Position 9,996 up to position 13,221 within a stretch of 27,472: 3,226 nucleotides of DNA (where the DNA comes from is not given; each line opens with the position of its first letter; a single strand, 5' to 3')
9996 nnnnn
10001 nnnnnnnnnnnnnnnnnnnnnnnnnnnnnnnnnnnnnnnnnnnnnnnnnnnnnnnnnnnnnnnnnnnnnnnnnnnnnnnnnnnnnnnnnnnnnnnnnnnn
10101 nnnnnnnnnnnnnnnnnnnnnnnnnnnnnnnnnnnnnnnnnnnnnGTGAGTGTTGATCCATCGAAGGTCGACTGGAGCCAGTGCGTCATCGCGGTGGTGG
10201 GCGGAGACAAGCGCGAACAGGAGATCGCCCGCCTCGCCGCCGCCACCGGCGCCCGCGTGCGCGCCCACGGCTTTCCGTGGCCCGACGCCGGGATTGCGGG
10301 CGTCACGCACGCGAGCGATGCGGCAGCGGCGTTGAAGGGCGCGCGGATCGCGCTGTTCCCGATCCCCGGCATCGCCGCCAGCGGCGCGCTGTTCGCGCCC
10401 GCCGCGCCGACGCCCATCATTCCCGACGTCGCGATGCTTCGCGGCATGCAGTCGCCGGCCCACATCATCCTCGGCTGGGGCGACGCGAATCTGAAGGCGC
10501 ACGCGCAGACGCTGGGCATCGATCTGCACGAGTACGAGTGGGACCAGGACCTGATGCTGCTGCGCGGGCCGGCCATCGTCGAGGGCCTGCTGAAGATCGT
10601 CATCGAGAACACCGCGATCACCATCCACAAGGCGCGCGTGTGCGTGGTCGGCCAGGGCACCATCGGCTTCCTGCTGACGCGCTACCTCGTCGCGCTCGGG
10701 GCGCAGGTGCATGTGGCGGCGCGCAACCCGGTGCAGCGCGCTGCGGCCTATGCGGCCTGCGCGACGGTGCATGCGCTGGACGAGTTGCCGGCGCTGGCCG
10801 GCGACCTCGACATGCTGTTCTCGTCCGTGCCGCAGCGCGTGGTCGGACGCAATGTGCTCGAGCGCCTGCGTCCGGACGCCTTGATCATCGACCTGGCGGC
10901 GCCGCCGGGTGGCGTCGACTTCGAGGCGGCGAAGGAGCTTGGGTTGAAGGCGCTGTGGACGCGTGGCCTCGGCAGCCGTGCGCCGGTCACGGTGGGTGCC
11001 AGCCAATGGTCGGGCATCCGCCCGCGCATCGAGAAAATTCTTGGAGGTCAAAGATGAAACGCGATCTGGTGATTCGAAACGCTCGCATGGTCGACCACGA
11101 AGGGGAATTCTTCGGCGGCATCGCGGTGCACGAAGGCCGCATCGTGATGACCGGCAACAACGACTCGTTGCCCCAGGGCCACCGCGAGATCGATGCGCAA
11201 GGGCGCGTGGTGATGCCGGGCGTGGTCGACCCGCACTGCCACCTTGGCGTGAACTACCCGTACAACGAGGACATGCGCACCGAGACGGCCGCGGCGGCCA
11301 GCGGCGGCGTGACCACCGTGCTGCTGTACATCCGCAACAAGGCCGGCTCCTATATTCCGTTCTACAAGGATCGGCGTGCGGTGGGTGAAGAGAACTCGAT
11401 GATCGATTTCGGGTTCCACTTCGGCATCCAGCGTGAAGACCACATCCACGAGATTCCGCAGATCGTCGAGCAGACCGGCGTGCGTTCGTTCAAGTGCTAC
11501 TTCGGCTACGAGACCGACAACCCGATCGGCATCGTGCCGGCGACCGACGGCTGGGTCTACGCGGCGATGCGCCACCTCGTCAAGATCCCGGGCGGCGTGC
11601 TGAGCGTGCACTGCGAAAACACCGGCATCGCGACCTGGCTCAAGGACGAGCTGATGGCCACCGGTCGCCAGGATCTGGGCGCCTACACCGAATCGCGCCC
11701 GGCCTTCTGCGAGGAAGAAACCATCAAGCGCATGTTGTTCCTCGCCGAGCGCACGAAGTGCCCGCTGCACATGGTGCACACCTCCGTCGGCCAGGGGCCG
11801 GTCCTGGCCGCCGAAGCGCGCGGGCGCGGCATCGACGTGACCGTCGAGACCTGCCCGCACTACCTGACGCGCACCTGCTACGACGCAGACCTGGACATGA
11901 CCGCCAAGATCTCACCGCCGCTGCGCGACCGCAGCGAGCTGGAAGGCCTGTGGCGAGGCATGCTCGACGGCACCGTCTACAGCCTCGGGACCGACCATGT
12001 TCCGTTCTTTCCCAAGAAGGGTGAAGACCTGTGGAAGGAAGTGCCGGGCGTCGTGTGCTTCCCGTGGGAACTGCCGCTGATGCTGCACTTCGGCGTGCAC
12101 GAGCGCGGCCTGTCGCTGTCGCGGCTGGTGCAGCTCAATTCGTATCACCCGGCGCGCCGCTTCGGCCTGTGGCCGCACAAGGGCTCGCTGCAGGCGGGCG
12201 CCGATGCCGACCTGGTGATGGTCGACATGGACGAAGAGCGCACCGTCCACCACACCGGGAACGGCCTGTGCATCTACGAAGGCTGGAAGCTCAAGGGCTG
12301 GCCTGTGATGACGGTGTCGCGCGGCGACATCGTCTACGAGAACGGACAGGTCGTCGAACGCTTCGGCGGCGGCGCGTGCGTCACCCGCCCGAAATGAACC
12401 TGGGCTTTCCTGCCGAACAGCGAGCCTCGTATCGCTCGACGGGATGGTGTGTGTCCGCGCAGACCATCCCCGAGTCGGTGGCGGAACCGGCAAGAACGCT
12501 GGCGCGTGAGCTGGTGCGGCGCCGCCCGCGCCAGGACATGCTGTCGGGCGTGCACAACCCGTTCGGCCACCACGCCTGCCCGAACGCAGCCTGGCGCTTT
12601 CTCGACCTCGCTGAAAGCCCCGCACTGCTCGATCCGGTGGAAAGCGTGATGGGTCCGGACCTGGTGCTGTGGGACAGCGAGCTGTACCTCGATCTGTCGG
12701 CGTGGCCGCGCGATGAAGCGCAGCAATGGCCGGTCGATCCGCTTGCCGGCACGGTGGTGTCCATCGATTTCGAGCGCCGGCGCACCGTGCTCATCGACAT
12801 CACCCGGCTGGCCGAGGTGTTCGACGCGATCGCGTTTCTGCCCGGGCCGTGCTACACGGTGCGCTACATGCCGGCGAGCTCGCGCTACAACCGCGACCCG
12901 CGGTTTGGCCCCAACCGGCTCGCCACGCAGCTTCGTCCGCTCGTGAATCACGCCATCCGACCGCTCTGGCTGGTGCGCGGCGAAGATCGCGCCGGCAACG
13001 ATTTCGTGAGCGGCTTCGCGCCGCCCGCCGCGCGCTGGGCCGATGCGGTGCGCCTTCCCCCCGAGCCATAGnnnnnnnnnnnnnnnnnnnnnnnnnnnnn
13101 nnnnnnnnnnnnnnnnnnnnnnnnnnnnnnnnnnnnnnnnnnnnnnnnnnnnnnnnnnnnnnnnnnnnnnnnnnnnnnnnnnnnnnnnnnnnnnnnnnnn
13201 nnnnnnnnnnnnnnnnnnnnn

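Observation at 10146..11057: Orphan sporulation-type dipicolinate synthase subunit A in a non-sporulating proteobacterial catabolic operon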

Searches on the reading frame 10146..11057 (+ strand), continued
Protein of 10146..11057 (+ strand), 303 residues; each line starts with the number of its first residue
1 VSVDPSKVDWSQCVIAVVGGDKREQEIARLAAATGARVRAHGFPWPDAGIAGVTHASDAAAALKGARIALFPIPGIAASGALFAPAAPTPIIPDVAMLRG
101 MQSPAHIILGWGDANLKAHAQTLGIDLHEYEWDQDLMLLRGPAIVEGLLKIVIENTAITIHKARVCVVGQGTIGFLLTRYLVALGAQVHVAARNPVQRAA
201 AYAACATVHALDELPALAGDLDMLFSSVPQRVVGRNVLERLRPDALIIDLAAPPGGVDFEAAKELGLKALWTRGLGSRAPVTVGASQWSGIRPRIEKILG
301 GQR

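Call 72: find_homologous_proteins(query=P0132, max_evalue=1e-30)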
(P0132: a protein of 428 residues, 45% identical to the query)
Query P0132 (428 aa): 625 proteins with E <= 1e-30 among 8000 candidates; the best 120 are listed.
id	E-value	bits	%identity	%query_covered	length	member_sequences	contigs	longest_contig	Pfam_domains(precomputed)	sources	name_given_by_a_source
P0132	9.6e-270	913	100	100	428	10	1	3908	PF16924.12,PF13669.13,PF02826.26,PF00903.32,PF18029.8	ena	-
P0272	7.7e-237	804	87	100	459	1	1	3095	PF16924.12,PF13669.13,PF02826.26,PF00903.32,PF18029.8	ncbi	-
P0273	1.3e-232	790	87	100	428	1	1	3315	PF16924.12,PF13669.13,PF02826.26,PF00903.32,PF18029.8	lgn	-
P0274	8.1e-231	784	86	100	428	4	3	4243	PF16924.12,PF13669.13,PF02826.26,PF00903.32,PF18029.8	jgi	jgi:dipicolinate synthase subunit A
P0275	1.1e-229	781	84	100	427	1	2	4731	PF16924.12,PF13669.13,PF02826.26,PF00903.32,PF18029.8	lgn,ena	-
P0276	9.6e-227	771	83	100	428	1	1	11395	PF16924.12,PF13669.13,PF02826.26,PF00903.32,PF18029.8,PF01488.27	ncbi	-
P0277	1.4e-226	770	83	100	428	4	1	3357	PF16924.12,PF13669.13,PF02826.26,PF00903.32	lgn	-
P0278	2.3e-226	770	84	100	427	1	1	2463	PF16924.12,PF13669.13,PF02826.26,PF00903.32,PF18029.8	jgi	-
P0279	7.9e-226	768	83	100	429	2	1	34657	PF16924.12,PF02826.26,PF00903.32,PF18029.8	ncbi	-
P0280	2.4e-225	766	86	98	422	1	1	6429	PF16924.12,PF13669.13,PF02826.26,PF00903.32,PF01488.27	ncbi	-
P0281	3.2e-225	766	83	100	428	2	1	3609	PF16924.12,PF02826.26,PF00903.32,PF18029.8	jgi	jgi:dipicolinate synthase subunit A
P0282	5.7e-203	693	75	100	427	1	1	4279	PF16924.12,PF13669.13,PF02826.26,PF00903.32,PF18029.8,PF01488.27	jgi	jgi:dipicolinate synthase subunit A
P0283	1.3e-158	546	90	66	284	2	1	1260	PF13669.13,PF02826.26,PF00903.32,PF18029.8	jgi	-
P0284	9.0e-122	425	67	71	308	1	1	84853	PF16924.12,PF02826.26,PF01488.27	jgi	jgi:dipicolinate synthase subunit A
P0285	4.2e-116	406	79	56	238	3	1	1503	PF13669.13,PF00903.32,PF18029.8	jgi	jgi:catechol 2,3-dioxygenase-like lactoylglutathione lyase family enzyme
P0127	3.0e-72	262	49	68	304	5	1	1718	PF16924.12,PF00670.28,PF02826.26,PF01262.28,PF01488.27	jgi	-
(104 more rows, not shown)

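Call 85: search_protein_families(library=ncbifam, proteins=[L097:2486-3376:+, L098:2486-3379:+, L095:12004-12894:+, P0189, P0122, P0156, P0154], max_evalue=1e-20)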
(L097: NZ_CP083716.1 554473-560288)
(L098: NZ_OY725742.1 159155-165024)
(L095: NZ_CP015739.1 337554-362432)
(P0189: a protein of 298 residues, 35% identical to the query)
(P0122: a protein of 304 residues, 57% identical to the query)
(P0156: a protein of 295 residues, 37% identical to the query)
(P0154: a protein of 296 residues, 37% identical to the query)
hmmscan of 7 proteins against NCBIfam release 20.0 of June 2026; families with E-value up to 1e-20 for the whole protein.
L097:2486-3376:+ (296 aa): 2 families
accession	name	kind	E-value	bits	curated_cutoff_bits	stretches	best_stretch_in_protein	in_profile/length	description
TIGR02853.1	spore_dpaA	equivalog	2.3e-136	453.7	319.65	1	5-289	2-286/287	dipicolinic acid synthetase subunit A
NF006162.0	PRK08306.1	equivalog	2e-129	431.2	261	1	1-293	1-293/297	dipicolinate synthase subunit DpsA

L098:2486-3379:+ (297 aa): 2 families
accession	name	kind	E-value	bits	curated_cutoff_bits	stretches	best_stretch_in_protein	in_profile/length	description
NF006162.0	PRK08306.1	equivalog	5.5e-89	298.4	261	1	2-296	2-292/297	dipicolinate synthase subunit DpsA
TIGR02853.1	spore_dpaA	equivalog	3.9e-67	226.5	319.65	1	7-294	4-287/287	dipicolinic acid synthetase subunit A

L095:12004-12894:+ (296 aa): 2 families
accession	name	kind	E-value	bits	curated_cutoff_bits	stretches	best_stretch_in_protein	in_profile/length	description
NF006162.0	PRK08306.1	equivalog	3.4e-57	194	261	1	5-285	4-285/297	dipicolinate synthase subunit DpsA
TIGR02853.1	spore_dpaA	equivalog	6.8e-52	176.5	319.65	1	6-278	2-275/287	dipicolinic acid synthetase subunit A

P0189 (298 aa): 2 families
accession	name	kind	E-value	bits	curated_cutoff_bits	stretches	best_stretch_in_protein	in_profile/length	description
NF006162.0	PRK08306.1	equivalog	5.3e-109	364.1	261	1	5-295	2-294/297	dipicolinate synthase subunit DpsA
TIGR02853.1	spore_dpaA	equivalog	1.7e-96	322.8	319.65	1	8-291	2-287/287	dipicolinic acid synthetase subunit A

P0122 (304 aa): 2 families
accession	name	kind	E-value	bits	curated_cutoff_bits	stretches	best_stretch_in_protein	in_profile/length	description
NF006162.0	PRK08306.1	equivalog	8.3e-60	202.6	261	1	14-284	4-278/297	dipicolinate synthase subunit DpsA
TIGR02853.1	spore_dpaA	equivalog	4e-51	174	319.65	1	15-283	2-274/287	dipicolinic acid synthetase subunit A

P0156 (295 aa): 2 families
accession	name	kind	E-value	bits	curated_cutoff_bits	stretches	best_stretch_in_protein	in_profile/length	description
NF006162.0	PRK08306.1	equivalog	2.8e-65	220.6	261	1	7-281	4-279/297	dipicolinate synthase subunit DpsA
TIGR02853.1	spore_dpaA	equivalog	2.5e-59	200.9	319.65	1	9-280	3-275/287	dipicolinic acid synthetase subunit A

P0154 (296 aa): 2 families
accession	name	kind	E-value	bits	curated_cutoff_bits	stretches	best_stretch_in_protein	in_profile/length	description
NF006162.0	PRK08306.1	equivalog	2.6e-63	214.1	261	1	6-292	3-290/297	dipicolinate synthase subunit DpsA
TIGR02853.1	spore_dpaA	equivalog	6e-57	193.1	319.65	1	8-289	2-284/287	dipicolinic acid synthetase subunit A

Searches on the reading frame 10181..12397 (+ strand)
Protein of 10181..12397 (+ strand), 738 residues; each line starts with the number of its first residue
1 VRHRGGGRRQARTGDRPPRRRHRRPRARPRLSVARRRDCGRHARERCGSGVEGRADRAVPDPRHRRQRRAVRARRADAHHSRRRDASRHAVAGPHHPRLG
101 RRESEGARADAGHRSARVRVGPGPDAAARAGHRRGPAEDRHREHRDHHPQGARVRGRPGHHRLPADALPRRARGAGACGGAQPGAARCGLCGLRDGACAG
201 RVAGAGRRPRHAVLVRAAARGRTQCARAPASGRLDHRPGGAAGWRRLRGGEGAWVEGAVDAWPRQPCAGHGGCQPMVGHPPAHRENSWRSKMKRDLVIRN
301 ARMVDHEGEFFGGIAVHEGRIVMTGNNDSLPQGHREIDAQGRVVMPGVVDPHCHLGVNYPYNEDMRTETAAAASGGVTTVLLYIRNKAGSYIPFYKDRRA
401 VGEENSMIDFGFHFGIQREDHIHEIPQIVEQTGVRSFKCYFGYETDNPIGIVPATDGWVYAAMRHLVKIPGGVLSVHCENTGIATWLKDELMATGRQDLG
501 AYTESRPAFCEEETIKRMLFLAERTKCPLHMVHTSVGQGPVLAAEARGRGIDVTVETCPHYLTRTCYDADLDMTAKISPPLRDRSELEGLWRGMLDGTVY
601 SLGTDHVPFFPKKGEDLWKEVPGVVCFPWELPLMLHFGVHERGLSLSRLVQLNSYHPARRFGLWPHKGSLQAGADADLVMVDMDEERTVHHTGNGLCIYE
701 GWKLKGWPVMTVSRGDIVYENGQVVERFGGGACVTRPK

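Call 8: search_protein_families(library=pfam, proteins=[window:10181-12397:+], max_evalue=0.001)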
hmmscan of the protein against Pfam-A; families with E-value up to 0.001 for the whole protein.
window:10181-12397:+ (738 aa): 2 families
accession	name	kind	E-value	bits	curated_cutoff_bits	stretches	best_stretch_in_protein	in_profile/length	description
PF01979.26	Amidohydro_1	-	2.8e-16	60.2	25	1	343-718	1-345/345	Amidohydrolase family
PF07969.17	Amidohydro_3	-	2.8e-14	53.9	29.7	2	335-380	1-47/472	Amidohydrolase family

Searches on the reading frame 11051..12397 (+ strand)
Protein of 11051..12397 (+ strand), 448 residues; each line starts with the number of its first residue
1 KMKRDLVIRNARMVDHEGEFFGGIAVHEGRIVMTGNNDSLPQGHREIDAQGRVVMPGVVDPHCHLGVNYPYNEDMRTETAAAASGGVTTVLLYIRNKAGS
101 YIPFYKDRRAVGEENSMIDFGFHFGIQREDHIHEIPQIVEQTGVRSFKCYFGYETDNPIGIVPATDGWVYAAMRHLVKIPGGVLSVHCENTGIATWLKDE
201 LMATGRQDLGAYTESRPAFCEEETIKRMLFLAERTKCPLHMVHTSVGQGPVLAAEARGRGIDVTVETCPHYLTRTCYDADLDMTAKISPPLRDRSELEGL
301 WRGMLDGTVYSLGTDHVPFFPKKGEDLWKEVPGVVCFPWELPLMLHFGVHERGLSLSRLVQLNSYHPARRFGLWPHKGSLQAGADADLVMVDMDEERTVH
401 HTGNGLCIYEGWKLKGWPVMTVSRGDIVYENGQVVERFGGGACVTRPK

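Call 23: search_protein_families(library=pfam, proteins=[window:11051-12397:+], max_evalue=0.1)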
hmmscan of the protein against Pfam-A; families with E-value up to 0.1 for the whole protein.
window:11051-12397:+ (448 aa): 3 families
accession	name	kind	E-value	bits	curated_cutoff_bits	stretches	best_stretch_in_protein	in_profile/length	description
PF01979.26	Amidohydro_1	-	5.4e-17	62.5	25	1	53-428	1-345/345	Amidohydrolase family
PF07969.17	Amidohydro_3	-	7.2e-15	55.8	29.7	2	45-90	1-47/472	Amidohydrolase family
PF00449.26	Urease_alpha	-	0.067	13.9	23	0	4-37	66-99/121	Urease alpha-subunit, N-terminal domain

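Call 37: search_solved_structures(query=window:11051-12397:+, max_evalue=0.00001)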
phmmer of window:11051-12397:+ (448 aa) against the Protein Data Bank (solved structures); distinct sequences matched with E-value up to 0.00001: 82 (the best 60 are shown).
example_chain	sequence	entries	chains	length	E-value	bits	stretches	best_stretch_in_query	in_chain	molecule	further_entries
1gkr_A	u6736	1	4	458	1.5e-61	211.7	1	5-446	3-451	NON-ATP DEPENDENT L-SELECTIVE HYDANTOINASE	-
3hm7_A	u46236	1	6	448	9.7e-56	192.5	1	4-431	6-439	Allantoinase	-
1k1d_A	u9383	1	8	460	1.2e-55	192.2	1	7-447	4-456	D-hydantoinase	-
1nfg_A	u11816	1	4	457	9.5e-55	189.2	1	5-438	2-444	D-hydantoinase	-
5ykd_A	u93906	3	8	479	1.8e-53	185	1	5-447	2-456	D-hydantoinase/dihydropyrimidinase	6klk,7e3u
5e5c_A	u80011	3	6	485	1.9e-53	184.9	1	5-447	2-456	D-hydantoinase/dihydropyrimidinase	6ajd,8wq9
4tqt_A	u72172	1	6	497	1.3e-52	182.1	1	6-446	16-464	D-hydantoinase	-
1gkp_A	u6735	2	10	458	4.3e-52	180.5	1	6-446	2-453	HYDANTOINASE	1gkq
1yny_A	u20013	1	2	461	2.1e-50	174.9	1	17-446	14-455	D-Hydantoinase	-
4kir_A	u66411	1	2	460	2.3e-50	174.8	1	19-446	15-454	D-hydantoinase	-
4kqn_A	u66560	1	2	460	4.2e-50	173.9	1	20-446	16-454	D-hydantoinase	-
3sfw_A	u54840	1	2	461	9e-49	169.5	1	8-446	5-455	Dihydropyrimidinase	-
3e74_A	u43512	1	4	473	1.1e-47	166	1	2-431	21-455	Allantoinase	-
8hfd_A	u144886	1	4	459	3.7e-47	164.2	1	3-431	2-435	Allantoinase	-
3dc8_A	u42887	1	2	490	8.6e-47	163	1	7-446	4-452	Dihydropyrimidinase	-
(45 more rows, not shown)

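Call 45: search_protein_families(library=ncbifam, proteins=[window:11051-12397:+], max_evalue=0.00001)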
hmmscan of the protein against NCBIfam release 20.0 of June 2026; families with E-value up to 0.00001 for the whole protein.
window:11051-12397:+ (448 aa): 53 families (the best 25 are shown)
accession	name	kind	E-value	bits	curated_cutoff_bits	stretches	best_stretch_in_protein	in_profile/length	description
NF004839.0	PRK06189.1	equivalog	1.5e-84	284.2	631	1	3-437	2-439/451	allantoinase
TIGR02033.1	D-hydantoinase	equivalog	3.8e-83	279.9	393.25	1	7-445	2-453/454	dihydropyrimidinase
TIGR03178.1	allantoinase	equivalog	6e-81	272.5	357.85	1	5-437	1-433/441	allantoinase AllB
NF009941.0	PRK13404.1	subfamily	5.5e-79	266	647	1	2-446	2-461/478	dihydropyrimidinase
NF058538.1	ergo_util_ErtD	equivalog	1.5e-62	211.9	600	1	22-444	19-444/446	hydantoin-5-propionate amidohydrolase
NF005960.0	PRK08044.1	equivalog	5.2e-60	203.4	688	1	2-435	1-439/453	allantoinase AllB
TIGR00857.1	pyrC_multi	subfamily_domain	3.9e-58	197.4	279.05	1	23-431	7-411/412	dihydroorotase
NF006559.0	PRK09060.1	equivalog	5e-58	196.5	482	1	2-440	3-433/444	dihydroorotase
NF058539.1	ergo_uti2_ErtD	equivalog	1.1e-57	196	650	1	5-445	3-446/449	hydantoin-5-propionate amidohydrolase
NF005751.0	PRK07575.1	equivalog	1.7e-57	194.9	529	1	4-440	3-431/440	dihydroorotase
NF002668.0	PRK02382.1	equivalog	5.8e-57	193.3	452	1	4-442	4-424/436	dihydroorotase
NF006837.0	PRK09357.1-2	equivalog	3e-47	161.1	575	1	7-433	4-426/428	dihydroorotase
NF006841.0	PRK09357.2-2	equivalog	7.4e-45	153.4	640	2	179-431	166-419/421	dihydroorotase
NF006688.0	PRK09236.1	equivalog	5.8e-39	134.1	535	1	5-439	3-436/444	dihydroorotase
NF006836.0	PRK09357.1-1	equivalog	3e-38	131.7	538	2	180-435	172-430/432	dihydroorotase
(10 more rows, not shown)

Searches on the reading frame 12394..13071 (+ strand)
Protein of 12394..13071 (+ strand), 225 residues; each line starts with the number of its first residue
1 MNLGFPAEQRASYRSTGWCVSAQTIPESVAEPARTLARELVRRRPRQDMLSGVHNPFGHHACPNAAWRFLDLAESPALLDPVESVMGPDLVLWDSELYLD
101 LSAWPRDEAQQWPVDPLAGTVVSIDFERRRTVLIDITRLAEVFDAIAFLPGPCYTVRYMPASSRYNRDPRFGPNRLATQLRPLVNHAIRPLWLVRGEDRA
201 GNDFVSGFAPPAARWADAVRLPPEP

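Call 23: search_protein_families(library=pfam, proteins=[window:12394-13071:+], max_evalue=0.1)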
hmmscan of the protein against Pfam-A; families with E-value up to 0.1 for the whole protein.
window:12394-13071:+ (225 aa): 0 families

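Call 45: search_protein_families(library=ncbifam, proteins=[window:12394-13071:+], max_evalue=0.00001)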
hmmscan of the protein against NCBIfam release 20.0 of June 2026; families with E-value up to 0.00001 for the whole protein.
window:12394-13071:+ (225 aa): 0 families

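Call 82: predict_structure(alignment_id=A4)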
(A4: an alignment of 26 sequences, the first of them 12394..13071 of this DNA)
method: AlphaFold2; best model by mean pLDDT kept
length: 225 residues; sequences in the alignment: 26
mean_pLDDT: 89.1   pTM: 0.86
mean pLDDT of the five models: 89.1, 87.5, 87.4, 86.5, 84.1
residues with pLDDT >= 90: 174; 70-90: 27; 50-70: 6; < 50: 18
segments of 3 or more residues with pLDDT < 50: 207-222
pLDDT, mean of each block of 10 residues (from residue 1): 78 97 95 96 95 89 92 97 97 95 93 97 94 97 86 96 95 96 90 95 64 45 51
secondary structure, 60 per line:
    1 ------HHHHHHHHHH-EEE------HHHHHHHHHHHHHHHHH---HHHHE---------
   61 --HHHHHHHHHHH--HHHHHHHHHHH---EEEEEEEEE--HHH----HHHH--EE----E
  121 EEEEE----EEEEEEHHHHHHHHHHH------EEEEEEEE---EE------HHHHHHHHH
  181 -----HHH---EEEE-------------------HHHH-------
elements in order: H7-16 E18-20 H27-43 H47-50 H63-73 H76-86 E90-98 H108-111 E120-125 E130-135 H136-146 E153-160 H172-180 E192-195 H215-218

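Call 84: fold_search(model_id=the predicted structure, library=pdb)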
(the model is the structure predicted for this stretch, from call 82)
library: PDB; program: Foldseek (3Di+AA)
matches with E <= 10: 500; with E <= 0.001: 10
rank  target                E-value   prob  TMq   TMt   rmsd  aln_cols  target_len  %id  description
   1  3gja_B                1.1e-05  1.00  0.54  0.46   7.4       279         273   14  CytC3 (released 2009-04-14)
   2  3gja_A                1.4e-05  1.00  0.53  0.46   6.7       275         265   14  CytC3 (released 2009-04-14)
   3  2a1x                  2.2e-05  1.00  0.51  0.46   8.9       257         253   14  Human phytanoyl-coa 2-hydroxylase in complex with iron and 2-oxoglutarate (released 2005-08-16)
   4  3gjb_A                5.3e-05  1.00  0.53  0.47   6.1       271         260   14  CytC3 with Fe(II) and alpha-ketoglutarate (released 2009-04-14)
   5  6zyl                  5.3e-05  1.00  0.50  0.44   5.8       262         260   14  non-heme monooxygenase; ThoJ apo (released 2020-10-14)
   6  6zyk                  6.4e-05  1.00  0.45  0.42   6.9       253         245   13  Non-heme monooxygenase, ThoJ-Ni complex (released 2020-10-14)
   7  3gjb_B                6.7e-05  1.00  0.55  0.46   6.9       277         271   13  CytC3 with Fe(II) and alpha-ketoglutarate (released 2009-04-14)
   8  2fct_B                7.2e-04  1.00  0.42  0.33   9.7       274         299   12  SyrB2 with Fe(II), chloride, and alpha-ketoglutarate (released 2006-03-21)
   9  4mhu_A                8.6e-04  1.00  0.40  0.33  11.5       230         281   15  Crystal structure of EctD from S. alaskensis with bound Fe (released 2014-09-03)
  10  7dt0_E                9.7e-04  1.00  0.38  0.35  10.6       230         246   13  Proline hydroxylase H11-N101I mutant (released 2022-01-12)
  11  2fcu_A                1.2e-03  1.00  0.50  0.38   7.8       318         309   12  SyrB2 with alpha-ketoglutarate (released 2006-03-21)
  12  7dt0_C                1.2e-03  1.00  0.40  0.37  10.0       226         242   15  Proline hydroxylase H11-N101I mutant (released 2022-01-12)
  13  8fnc_14               1.2e-03  1.00  0.48  0.36   5.8       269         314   10  Cryo-EM structure of RNase-treated RESC-C in trypanosomal RNA editing (released 2023-07-19)
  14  5ep9_A                1.3e-03  1.00  0.45  0.40   9.1       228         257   12  Crystal structure of the non-heme alpha ketoglutarate dependent epimerase SnoN from nogalamycin biosynthesis (released 2016-05-11)
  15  5ep9_C                1.3e-03  1.00  0.46  0.43   7.1       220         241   12  Crystal structure of the non-heme alpha ketoglutarate dependent epimerase SnoN from nogalamycin biosynthesis (released 2016-05-11)
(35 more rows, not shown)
